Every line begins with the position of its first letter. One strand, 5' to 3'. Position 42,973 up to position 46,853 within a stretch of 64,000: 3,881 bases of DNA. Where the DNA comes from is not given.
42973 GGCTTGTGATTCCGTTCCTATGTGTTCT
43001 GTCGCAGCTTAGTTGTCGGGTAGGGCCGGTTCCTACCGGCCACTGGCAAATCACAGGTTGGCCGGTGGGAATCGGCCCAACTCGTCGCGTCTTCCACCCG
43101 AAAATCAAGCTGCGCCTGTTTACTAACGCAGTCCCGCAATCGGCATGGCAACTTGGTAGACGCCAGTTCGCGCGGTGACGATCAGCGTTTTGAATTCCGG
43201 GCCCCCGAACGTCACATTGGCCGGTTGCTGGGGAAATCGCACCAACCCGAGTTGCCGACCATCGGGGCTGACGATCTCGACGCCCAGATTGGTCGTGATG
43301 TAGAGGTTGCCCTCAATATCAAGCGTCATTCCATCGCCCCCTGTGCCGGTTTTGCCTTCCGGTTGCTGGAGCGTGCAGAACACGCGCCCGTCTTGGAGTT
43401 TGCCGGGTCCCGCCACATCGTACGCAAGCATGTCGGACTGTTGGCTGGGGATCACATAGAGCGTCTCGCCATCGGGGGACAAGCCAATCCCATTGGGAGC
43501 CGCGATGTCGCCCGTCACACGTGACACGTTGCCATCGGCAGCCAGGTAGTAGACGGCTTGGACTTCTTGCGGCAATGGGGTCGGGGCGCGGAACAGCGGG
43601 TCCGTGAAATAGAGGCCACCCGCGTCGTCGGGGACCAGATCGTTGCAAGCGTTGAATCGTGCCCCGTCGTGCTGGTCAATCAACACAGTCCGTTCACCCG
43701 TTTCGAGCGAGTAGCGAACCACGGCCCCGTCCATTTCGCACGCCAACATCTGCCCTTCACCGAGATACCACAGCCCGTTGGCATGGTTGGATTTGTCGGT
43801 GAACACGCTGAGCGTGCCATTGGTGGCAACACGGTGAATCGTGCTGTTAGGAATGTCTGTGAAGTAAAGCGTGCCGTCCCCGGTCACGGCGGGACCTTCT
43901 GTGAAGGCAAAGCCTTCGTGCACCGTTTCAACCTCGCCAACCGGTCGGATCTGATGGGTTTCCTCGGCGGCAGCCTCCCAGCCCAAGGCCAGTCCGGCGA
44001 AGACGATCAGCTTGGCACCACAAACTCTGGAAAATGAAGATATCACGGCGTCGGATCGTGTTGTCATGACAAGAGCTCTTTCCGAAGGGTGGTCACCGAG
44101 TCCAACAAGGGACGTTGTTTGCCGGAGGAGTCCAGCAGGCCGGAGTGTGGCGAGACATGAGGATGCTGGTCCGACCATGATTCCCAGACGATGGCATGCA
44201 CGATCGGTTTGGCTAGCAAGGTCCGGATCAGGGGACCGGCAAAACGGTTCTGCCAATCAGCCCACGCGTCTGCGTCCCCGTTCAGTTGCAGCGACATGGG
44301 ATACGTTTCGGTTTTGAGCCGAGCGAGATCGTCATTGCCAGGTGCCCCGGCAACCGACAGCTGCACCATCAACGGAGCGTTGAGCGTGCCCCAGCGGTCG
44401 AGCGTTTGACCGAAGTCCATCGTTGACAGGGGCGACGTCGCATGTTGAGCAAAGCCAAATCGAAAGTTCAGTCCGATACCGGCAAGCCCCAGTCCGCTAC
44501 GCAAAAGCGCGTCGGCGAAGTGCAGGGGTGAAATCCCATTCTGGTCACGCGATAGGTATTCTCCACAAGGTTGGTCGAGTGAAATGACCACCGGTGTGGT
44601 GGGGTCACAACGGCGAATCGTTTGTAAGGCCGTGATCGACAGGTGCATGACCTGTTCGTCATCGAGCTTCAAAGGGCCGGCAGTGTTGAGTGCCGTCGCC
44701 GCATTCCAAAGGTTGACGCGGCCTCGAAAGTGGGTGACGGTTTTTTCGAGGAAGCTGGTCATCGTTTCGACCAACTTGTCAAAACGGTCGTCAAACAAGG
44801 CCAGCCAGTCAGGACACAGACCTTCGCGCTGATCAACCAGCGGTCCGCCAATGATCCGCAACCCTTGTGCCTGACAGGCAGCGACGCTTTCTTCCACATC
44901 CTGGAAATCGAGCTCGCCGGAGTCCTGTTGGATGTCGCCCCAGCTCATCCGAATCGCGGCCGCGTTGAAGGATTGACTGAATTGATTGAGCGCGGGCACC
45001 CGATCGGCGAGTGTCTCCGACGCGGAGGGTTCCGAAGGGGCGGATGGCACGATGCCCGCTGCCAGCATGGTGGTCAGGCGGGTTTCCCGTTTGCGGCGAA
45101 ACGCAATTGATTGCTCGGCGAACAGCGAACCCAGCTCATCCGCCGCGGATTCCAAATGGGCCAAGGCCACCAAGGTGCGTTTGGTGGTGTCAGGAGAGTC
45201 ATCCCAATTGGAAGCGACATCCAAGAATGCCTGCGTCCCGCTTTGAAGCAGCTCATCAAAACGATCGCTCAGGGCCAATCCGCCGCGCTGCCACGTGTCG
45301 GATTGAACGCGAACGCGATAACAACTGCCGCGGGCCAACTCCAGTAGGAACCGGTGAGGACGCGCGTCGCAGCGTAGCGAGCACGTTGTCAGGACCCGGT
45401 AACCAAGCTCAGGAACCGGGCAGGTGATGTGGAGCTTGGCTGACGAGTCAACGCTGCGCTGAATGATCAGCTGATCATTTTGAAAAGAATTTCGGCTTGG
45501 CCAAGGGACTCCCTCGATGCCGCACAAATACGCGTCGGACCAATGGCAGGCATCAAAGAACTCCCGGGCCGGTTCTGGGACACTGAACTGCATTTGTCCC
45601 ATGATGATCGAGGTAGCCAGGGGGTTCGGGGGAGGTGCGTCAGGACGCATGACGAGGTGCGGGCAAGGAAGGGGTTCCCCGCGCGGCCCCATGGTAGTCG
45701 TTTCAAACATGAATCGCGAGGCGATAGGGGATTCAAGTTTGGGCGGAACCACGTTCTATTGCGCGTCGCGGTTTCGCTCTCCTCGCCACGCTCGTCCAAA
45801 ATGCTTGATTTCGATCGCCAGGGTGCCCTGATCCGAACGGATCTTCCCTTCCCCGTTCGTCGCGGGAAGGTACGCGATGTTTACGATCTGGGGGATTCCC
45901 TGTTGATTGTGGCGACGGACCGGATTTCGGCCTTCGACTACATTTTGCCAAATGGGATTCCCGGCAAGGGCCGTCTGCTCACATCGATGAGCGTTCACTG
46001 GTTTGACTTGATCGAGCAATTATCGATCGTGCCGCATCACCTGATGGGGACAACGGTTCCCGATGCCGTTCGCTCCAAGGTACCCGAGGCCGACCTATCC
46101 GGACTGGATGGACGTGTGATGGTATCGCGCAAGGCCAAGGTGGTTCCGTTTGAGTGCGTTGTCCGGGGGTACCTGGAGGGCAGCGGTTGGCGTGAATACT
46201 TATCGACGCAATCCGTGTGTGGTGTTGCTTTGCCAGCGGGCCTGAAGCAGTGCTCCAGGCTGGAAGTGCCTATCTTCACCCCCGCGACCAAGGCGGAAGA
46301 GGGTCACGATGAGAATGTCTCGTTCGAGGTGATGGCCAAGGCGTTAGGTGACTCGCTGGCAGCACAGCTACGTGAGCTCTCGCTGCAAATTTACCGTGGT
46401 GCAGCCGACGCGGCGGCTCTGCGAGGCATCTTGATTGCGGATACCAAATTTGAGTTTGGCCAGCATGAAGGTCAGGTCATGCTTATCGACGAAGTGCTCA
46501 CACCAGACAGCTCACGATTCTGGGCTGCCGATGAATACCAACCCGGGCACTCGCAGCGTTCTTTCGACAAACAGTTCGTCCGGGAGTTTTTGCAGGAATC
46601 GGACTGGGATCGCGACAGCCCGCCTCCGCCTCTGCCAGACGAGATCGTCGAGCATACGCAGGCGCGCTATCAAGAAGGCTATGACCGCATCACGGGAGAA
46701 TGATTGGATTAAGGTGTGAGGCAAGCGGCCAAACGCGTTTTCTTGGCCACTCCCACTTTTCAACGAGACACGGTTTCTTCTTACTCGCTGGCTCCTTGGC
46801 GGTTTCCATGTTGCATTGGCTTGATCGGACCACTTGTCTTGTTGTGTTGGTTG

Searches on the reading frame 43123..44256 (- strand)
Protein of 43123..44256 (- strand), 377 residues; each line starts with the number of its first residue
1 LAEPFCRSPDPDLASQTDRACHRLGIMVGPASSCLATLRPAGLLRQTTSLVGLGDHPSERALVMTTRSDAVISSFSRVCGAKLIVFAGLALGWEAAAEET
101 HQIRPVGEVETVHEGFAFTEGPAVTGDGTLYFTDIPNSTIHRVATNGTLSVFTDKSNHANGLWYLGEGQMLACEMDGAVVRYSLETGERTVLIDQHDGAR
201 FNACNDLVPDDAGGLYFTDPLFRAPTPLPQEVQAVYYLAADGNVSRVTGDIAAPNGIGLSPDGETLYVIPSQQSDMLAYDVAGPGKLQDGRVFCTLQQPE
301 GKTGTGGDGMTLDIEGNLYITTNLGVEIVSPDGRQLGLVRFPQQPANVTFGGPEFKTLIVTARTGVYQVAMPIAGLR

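Call 64: search_protein_families(library=pfam, proteins=[window:43123-44256:-], max_evalue=0.001)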
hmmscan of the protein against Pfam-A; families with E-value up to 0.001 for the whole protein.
window:43123-44256:- (377 aa): 2 families
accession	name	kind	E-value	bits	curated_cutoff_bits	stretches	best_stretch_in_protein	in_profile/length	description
PF08450.18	SGL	-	4.7e-45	154.5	26.3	1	118-362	1-244/246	SMP-30/Gluconolactonase/LRE-like region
PF01731.26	Arylesterase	-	0.00019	22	21.3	0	233-281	37-83/86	Arylesterase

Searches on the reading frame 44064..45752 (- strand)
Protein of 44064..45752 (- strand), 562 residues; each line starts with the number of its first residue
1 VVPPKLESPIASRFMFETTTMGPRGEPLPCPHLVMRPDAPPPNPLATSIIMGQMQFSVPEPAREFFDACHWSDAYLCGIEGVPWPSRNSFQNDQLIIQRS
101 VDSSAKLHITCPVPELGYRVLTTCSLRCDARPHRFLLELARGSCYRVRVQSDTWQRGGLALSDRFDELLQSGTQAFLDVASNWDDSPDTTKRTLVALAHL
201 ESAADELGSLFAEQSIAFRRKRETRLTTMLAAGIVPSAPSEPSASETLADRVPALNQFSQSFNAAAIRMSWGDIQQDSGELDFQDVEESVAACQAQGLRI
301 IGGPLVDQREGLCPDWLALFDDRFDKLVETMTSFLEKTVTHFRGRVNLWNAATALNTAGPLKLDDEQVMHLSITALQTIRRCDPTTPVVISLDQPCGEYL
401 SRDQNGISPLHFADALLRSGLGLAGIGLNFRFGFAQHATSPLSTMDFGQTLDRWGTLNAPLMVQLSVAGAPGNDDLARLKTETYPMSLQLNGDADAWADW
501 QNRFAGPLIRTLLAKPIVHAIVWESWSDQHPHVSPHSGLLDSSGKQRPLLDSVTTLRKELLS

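Call 64: search_protein_families(library=pfam, proteins=[window:44064-45752:-], max_evalue=0.001)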
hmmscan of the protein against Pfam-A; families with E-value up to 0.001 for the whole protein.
window:44064-45752:- (562 aa): 1 family
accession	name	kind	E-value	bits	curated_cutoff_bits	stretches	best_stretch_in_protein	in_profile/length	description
PF00331.26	Glyco_hydro_10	-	0.00012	21.8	22.1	1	267-350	43-124/311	Glycosyl hydrolase family 10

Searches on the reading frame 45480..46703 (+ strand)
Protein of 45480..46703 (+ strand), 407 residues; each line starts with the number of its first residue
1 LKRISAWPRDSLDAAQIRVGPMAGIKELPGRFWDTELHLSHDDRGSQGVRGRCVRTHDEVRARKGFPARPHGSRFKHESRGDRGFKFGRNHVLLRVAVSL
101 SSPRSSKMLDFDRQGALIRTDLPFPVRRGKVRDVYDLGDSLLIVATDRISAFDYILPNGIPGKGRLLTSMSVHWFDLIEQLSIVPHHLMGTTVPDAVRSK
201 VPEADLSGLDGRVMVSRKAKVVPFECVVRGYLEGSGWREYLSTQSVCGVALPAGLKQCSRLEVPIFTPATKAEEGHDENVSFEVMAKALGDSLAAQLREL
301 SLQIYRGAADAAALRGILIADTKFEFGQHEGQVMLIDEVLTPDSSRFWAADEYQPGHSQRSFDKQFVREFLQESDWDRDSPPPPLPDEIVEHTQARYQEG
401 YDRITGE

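Call 65: search_protein_families(library=pfam, proteins=[window:45480-46703:+], max_evalue=0.001)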
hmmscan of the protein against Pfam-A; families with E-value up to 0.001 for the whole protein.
window:45480-46703:+ (407 aa): 1 family
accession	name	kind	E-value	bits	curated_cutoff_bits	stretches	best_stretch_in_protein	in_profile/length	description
PF01259.24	SAICAR_synt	-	1.8e-72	244.3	20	1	127-380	3-230/233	SAICAR synthetase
